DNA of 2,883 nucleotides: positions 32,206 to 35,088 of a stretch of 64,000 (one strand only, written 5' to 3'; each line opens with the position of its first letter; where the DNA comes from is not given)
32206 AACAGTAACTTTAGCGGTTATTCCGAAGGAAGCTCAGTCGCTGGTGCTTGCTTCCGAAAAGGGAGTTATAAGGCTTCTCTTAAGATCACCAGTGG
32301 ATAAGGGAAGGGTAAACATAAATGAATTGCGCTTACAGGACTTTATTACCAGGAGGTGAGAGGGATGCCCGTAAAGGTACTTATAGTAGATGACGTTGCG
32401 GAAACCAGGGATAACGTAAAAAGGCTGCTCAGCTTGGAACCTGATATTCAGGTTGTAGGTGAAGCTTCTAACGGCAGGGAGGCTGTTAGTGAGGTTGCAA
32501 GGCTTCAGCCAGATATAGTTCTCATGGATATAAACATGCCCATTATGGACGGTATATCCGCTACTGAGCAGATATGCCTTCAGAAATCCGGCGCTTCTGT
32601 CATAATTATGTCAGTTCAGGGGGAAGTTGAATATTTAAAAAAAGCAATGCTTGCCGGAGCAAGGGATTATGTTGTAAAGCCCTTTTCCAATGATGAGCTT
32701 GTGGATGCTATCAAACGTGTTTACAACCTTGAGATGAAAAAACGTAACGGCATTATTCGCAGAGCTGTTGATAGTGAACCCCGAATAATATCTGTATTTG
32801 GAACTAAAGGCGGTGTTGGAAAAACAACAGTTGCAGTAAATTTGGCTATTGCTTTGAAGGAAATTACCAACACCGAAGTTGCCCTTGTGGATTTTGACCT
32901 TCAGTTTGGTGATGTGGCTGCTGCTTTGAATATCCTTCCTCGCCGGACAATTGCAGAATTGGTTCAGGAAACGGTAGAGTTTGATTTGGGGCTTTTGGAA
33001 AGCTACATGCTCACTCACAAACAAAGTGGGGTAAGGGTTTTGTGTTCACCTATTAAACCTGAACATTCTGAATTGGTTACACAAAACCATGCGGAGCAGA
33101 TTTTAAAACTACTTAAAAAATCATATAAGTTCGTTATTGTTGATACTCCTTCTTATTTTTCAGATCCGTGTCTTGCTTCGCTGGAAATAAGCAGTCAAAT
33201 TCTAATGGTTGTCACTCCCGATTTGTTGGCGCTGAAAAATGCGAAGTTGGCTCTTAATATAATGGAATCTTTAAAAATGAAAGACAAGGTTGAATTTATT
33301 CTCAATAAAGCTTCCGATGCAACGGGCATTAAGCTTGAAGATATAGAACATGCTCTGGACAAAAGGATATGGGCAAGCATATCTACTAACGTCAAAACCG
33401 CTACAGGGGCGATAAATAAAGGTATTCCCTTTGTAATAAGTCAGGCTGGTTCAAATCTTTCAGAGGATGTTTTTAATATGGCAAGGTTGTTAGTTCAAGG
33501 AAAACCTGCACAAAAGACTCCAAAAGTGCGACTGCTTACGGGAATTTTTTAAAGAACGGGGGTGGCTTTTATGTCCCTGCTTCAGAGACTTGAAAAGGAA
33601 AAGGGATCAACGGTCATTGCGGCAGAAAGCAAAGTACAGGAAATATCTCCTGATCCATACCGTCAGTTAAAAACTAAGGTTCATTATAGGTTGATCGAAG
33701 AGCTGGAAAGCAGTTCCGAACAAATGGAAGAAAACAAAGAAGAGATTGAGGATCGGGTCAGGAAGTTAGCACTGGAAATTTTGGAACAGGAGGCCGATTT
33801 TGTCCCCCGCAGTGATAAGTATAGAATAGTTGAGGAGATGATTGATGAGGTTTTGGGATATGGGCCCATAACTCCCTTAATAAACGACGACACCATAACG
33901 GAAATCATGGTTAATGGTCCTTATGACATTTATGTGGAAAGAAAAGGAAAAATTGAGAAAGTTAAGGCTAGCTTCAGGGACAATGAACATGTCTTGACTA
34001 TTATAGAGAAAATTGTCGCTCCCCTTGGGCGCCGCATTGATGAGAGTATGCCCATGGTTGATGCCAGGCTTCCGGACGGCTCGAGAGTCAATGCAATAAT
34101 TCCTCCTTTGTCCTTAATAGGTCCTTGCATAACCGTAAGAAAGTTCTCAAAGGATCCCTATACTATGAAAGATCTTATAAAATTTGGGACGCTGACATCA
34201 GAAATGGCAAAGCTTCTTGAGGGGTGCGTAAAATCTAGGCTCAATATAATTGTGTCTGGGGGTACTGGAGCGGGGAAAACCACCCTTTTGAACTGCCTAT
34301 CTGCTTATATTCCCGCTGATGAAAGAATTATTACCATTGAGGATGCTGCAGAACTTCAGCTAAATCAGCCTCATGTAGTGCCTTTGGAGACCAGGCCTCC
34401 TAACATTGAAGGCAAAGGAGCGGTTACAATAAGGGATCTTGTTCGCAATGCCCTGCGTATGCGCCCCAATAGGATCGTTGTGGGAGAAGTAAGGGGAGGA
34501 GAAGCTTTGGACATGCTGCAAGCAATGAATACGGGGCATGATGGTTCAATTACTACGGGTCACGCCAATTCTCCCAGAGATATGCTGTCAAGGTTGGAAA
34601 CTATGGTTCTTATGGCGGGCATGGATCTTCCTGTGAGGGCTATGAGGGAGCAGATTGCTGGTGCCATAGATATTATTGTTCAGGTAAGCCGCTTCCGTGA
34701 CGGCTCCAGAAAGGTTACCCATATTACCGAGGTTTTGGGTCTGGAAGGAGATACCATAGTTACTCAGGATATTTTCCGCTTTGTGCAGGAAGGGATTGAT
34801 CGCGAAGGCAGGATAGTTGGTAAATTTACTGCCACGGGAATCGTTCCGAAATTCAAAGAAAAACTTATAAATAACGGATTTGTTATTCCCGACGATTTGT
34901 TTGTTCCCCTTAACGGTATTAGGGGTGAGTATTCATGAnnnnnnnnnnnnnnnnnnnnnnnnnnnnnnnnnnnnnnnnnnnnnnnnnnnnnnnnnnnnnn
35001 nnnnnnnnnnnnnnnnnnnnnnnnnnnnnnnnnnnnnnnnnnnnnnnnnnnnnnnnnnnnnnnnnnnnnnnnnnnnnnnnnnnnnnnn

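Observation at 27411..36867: DegS-DegU two-component system placed immediately upstream of a complete Flp/Tad pilus operon whose CpaE/TadZ carries its own receiver domain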

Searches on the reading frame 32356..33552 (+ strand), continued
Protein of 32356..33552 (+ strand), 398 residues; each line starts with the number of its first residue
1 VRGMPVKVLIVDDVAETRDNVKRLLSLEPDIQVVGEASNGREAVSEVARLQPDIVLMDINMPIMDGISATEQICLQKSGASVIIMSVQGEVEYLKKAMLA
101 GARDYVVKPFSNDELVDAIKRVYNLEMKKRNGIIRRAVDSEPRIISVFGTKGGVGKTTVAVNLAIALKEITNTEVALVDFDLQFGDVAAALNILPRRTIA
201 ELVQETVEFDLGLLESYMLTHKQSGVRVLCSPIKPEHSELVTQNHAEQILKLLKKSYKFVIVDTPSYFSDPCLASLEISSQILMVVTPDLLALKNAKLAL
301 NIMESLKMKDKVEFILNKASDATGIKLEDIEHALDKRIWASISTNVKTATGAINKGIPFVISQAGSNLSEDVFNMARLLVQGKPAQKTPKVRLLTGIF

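Call 34: find_encoding_contigs(protein=P0119, flank=10000, max_places=1)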
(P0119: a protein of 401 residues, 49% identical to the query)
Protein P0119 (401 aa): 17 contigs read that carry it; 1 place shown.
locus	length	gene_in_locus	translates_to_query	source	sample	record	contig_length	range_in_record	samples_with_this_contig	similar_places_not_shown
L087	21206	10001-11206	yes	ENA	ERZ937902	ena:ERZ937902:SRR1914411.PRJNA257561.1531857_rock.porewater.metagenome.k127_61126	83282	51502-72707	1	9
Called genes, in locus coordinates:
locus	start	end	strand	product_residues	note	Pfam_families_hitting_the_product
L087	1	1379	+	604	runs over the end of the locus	PF01807:Zn_ribbon_DnaG, PF08275:DNAG_N, PF01751:Toprim, PF13155:Toprim_2, PF13362:Toprim_3, PF13662:Toprim_4, PF10410:DnaB_bind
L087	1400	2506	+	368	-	PF03979:Sigma70_r1_1, PF00140:Sigma70_r1_2, PF04542:Sigma70_r2, PF04539:Sigma70_r3, PF04545:Sigma70_r4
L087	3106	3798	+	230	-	PF12847:Methyltransf_18, PF04816:TrmK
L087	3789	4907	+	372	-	PF01784:DUF34_NIF3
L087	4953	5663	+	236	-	PF02591:Zn_ribbon_9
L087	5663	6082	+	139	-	PF00075:RNase_H, PF13456:RVT_3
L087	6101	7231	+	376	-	PF05384:DegS, PF07730:HisKA_3, PF02518:HATPase_c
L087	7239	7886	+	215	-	PF00072:Response_reg, PF00196:GerE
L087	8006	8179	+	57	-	PF04964:Flp_Fap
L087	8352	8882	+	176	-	PF01478:Peptidase_A24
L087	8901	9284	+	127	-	PF07811:TadE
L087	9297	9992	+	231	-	PF16976:RcpC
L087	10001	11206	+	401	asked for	PF00072:Response_reg, PF01656:CbiA, PF09140:MipZ, PF10609:ParA, PF13614:AAA_31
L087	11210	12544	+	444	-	PF00437:T2SSE, PF27713:UCP018868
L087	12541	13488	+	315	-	PF00482:T2SSF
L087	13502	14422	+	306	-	PF00482:T2SSF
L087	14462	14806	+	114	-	PF02643:DUF192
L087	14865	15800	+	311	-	PF00892:EamA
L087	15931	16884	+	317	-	PF01068:DNA_ligase_A_M, PF01331:mRNA_cap_enzyme (faint), PF04679:DNA_ligase_A_C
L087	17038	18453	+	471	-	PF03553:Na_H_antiporter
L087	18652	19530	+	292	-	PF21686:LigD_Prim-Pol, PF01896:DNA_primase_S (weak)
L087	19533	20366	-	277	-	PF02735:Ku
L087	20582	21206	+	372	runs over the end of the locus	PF01476:LysM, PF01522:Polysacc_deac_1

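Call 62: predict_structure(alignment_id=A1)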
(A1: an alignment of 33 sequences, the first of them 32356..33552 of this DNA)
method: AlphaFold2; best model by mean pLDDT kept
length: 398 residues; sequences in the alignment: 33
mean_pLDDT: 86.9   pTM: 0.69
mean pLDDT of the five models: 86.9, 86.3, 84.9, 83.6, 81.7
residues with pLDDT >= 90: 228; 70-90: 135; 50-70: 19; < 50: 16
segments of 3 or more residues with pLDDT < 50: 385-398
pLDDT, mean of each block of 10 residues (from residue 1): 79 95 92 95 94 95 93 81 88 82 88 90 77 68 94 88 95 94 87 91 87 94 93 87 95 96 94 96 92 92 93 87 73 90 83 84 82 91 52 39
secondary structure, 60 per line:
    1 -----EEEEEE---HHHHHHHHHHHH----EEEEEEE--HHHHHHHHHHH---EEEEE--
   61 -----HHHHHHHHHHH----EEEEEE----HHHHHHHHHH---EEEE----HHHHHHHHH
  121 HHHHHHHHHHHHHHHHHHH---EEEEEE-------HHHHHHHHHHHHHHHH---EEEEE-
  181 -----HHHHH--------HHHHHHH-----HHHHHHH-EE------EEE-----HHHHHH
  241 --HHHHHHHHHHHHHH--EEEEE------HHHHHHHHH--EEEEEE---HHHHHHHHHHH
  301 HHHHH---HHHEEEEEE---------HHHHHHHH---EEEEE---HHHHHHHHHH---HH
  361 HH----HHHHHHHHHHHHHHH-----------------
elements in order: E6-11 H15-26 E31-37 H40-50 E54-58 H66-76 E81-86 H91-100 E104-107 H112-139 E143-148 H156-171 E175-179 H186-190 H199-205 H211-217 E227-229 H235-240 H243-256 E259-263 H270-278 E281-286 H290-305 E312-317 H327-334 E338-342 H346-355 H359-362 H367-381

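Call 64: fold_search(model_id=the predicted structure, library=pdb)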
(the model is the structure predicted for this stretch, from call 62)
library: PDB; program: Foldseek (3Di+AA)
matches with E <= 10: 1808; with E <= 0.001: 804
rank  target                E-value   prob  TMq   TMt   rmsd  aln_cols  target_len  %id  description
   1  3ea0_B                6.0e-15  1.00  0.56  0.89   2.0       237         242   24  Crystal Structure of ParA Family ATPase from Chlorobium tepidum TLS (released 2008-09-23)
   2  3ea0_A                1.4e-14  1.00  0.56  0.90   2.1       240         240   22  Crystal Structure of ParA Family ATPase from Chlorobium tepidum TLS (released 2008-09-23)
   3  1ion                  6.6e-13  1.00  0.52  0.82   2.7       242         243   24  THE SEPTUM SITE-DETERMINING PROTEIN MIND COMPLEXED WITH MG-ADP FROM PYROCOCCUS HORIKOSHII OT3 (released 2001-09-26)
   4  1g3q                  1.1e-12  1.00  0.53  0.85   2.5       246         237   24  CRYSTAL STRUCTURE ANALYSIS OF PYROCOCCUS FURIOSUS CELL DIVISION ATPASE MIND (released 2001-04-21)
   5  3fkq                  1.1e-12  1.00  0.47  0.52  17.6       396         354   15  Crystal structure of NtrC-like two-domain protein (RER070207001320) from Eubacterium rectale at 2.10 A resolution (released 2009-01-06)
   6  4v02_B                1.6e-12  1.00  0.53  0.85   2.9       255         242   21  MinC:MinD cell division protein complex, Aquifex aeolicus (released 2015-01-14)
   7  1hyq                  6.5e-12  1.00  0.47  0.78   5.1       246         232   21  MIND BACTERIAL CELL DIVISION REGULATOR FROM A. FULGIDUS (released 2001-03-14)
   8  5j1j_A                7.3e-12  1.00  0.50  0.71   5.9       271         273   21  Structure of FleN-AMPPNP complex (released 2017-03-29)
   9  8ray_A                8.1e-12  1.00  0.52  0.79   3.1       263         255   20  ParA in complex with ATP (released 2025-03-26)
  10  8p53_A                9.1e-12  1.00  0.51  0.74   3.4       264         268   20  Cryo-EM structure of the c-di-GMP-free FleQ-FleN master regulator complex of P. aeruginosa (released 2023-12-13)
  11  9a6n_A                9.1e-12  1.00  0.52  0.78   3.2       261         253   22  Integrative model of SOJ-NRDR by crosslinking MS and deep learning (released 2024-09-18)
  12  4v02_A                1.1e-11  1.00  0.52  0.83   3.3       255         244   21  MinC:MinD cell division protein complex, Aquifex aeolicus (released 2015-01-14)
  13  6riq_C                1.4e-11  1.00  0.53  0.81   2.7       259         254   18  MinCD filament from Pseudomonas aeruginosa (released 2019-06-19)
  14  5j1j_B                1.6e-11  1.00  0.53  0.82   3.1       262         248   21  Structure of FleN-AMPPNP complex (released 2017-03-29)
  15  7npe_D                3.7e-11  1.00  0.49  0.49  19.4       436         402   15  Vibrio cholerae ParA2-ADP (released 2021-07-21)
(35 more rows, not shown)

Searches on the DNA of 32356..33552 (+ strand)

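Call 52: search_rna_families(sources=[L001, L002, L003, L013, L084, L085, L121], threshold=gathering)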
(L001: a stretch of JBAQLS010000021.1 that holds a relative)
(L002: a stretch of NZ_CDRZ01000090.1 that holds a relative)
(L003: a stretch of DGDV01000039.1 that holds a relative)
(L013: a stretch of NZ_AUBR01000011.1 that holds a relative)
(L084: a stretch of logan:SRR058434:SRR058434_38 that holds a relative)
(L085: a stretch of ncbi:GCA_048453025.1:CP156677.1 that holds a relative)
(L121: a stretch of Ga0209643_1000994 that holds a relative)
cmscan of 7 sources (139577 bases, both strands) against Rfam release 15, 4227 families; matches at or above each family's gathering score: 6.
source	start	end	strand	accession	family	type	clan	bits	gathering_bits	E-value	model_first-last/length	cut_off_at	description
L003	15277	15455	+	RF00174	Cobalamin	Cis-reg; riboswitch;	CL00101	128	31.5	1.8e-31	1-189/189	no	Cobalamin riboswitch aptamer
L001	6740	6826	+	RF01051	c-di-GMP-I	Cis-reg; riboswitch;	CL00126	88.3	35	8.5e-16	1-87/87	no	c-di-GMP-I riboswitch aptamer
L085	5817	5903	+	RF01051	c-di-GMP-I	Cis-reg; riboswitch;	CL00126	85.3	35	4.4e-15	1-87/87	no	c-di-GMP-I riboswitch aptamer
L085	5314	5398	+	RF01051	c-di-GMP-I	Cis-reg; riboswitch;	CL00126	82.9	35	1.7e-14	1-87/87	no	c-di-GMP-I riboswitch aptamer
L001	2461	2573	+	RF00162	SAM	Cis-reg; riboswitch;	CL00012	82.2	44.4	1.6e-17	1-108/108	no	SAM riboswitch aptamer (S box leader)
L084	6819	6902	+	RF03167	c-di-GMP-I-GGC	Cis-reg; riboswitch;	CL00126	69.1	59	6.2e-14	1-80/80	no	c-di-GMP-I-GGC riboswitch aptamer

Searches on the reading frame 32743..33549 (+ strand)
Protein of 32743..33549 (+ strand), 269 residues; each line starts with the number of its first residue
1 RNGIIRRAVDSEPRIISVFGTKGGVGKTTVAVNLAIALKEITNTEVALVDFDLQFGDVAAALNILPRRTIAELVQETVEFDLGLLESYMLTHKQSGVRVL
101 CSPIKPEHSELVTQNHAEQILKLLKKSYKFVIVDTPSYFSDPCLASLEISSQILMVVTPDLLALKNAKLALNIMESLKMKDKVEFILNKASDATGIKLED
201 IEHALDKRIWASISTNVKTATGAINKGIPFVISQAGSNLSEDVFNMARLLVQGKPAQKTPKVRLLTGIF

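Call 55: search_solved_structures(query=window:32743-33549:+, max_evalue=0.001)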
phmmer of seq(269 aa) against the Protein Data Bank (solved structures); distinct sequences matched with E-value up to 0.001: 30.
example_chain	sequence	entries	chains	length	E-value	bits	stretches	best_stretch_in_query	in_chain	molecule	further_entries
3ea0_A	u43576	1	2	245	3.6e-13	52.8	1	14-214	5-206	ATPase, ParA family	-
5j1j_A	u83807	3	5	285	1.1e-12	51.1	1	14-173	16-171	Site-determining protein | Transcriptional antiactivator FleN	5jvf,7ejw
1ion_A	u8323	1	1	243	2.3e-12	50.2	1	14-231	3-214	PROBABLE CELL DIVISION INHIBITOR MIND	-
8pb9_A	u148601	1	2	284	1.7e-11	47.3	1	14-173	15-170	Antiactivator FleN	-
8p53_A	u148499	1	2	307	2.1e-11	47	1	14-173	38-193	Antiactivator FleN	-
1g3q_A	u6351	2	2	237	5.4e-11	45.6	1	14-231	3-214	CELL DIVISION INHIBITOR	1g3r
1hyq_A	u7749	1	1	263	1.1e-09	41.4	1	14-259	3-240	CELL DIVISION INHIBITOR (MIND-1)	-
6riq_C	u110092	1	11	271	1.8e-09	40.7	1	14-235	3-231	Site-determining protein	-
4v03_A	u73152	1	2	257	4.6e-09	39.3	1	15-250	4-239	SITE-DETERMINING PROTEIN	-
6iub_A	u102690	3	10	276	8.7e-09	38.4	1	14-179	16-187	SpoOJ regulator (Soj)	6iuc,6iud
4v02_A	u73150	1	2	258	5.4e-08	35.8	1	15-250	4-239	SITE-DETERMINING PROTEIN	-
8jmj_A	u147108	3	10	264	1.1e-07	34.8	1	14-179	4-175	SpoOJ regulator (Soj)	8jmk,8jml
7dut_A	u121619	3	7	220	6.1e-07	32.4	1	15-170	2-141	SOJ protein (Soj)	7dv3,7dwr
3q9l_A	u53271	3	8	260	9.2e-07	31.8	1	14-177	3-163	Septum site-determining protein minD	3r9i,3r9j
4rz2_A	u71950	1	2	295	1.6e-06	31.1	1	10-247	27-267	Site-determining protein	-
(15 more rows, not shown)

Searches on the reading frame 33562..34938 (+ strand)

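Call 3: search_protein_families(library=pfam, proteins=[window:33562-34938:+], max_evalue=0.01)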
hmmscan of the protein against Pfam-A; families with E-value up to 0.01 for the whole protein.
window:33562-34938:+ (458 aa): 5 families
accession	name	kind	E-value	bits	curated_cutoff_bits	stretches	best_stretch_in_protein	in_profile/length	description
PF00437.27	T2SSE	-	3.7e-67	227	24.9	1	99-373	4-273/370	Type II/IV secretion system protein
PF13191.12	AAA_16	-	9.8e-05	23.4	32.6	1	214-263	11-60/167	AAA ATPase domain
PF00005.33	ABC_tran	-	0.00055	21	25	1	228-262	13-47/137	ABC transporter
PF20720.3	nSTAND3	-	0.0057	16.8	27.2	0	226-265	17-57/155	Novel STAND NTPase 3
PF00735.24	Septin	-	0.0087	15.8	26.2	0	226-255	4-33/280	Septin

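Call 4: search_protein_families(library=ncbifam, proteins=[window:33562-34938:+], max_evalue=0.01)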
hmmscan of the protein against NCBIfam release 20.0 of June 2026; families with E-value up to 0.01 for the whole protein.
window:33562-34938:+ (458 aa): 23 families
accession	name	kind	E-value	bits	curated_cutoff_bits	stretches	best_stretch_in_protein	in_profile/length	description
TIGR03819.1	heli_sec_ATPase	hypoth_equivalog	9.1e-105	350.6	373.15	1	67-389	19-339/340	TadA family conjugal transfer-associated ATPase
TIGR02788.1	VirB11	equivalog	3.5e-69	233.2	249.95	1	107-388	2-306/308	P-type DNA transfer ATPase VirB11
TIGR02782.1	TrbB_P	equivalog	2.5e-65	220.8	304.55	1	102-395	13-297/303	P-type conjugative transfer ATPase TrbB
NF058587.1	archaellum_moto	equivalog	2.1e-62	211.6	550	1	36-407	87-451/527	archaellum flagellar ATPase motor FlaI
NF010475.0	PRK13900.1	equivalog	4.6e-62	210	389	2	214-388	148-322/333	type IV secretion system ATPase VirB11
NF010469.0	PRK13894.1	subfamily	2.8e-53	181.3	508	1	103-402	27-318/320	conjugal transfer ATPase TrbB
NF010407.0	PRK13833.1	subfamily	4.9e-50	170.8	499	1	88-399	9-308/323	conjugal transfer protein TrbB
NF010425.0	PRK13851.1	equivalog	3.3e-36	124.9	461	2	214-379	150-316/344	type IV secretion system protein VirB11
NF053672.1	bindosome_BasE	exception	2e-35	122.5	1000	1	107-394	145-433/512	bindosome assembly system ATPase subunit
NF041000.1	ATPase_ComGA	equivalog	1.3e-15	57.1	300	1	212-350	113-247/267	competence type IV pilus ATPase ComGA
NF007755.0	PRK10436.1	equivalog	4.8e-13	48.6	617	1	204-350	197-337/465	type II secretion system protein GspE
TIGR01420.1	pilT_fam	subfamily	8.1e-13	48.3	319.1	1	120-391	22-282/343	PilT/PilU family type 4a pilus ATPase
TIGR02525.1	plasmid_TraJ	equivalog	1.5e-12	47.2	368.3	1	230-383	153-305/372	plasmid transfer ATPase TraJ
TIGR02533.1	type_II_gspE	equivalog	1.1e-10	40.8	630.25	1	186-348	204-359/486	type II secretion system ATPase GspE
TIGR02538.1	type_IV_pilB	equivalog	9.9e-10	37.6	675.65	1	185-349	276-433/564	type IV-A pilus assembly ATPase PilB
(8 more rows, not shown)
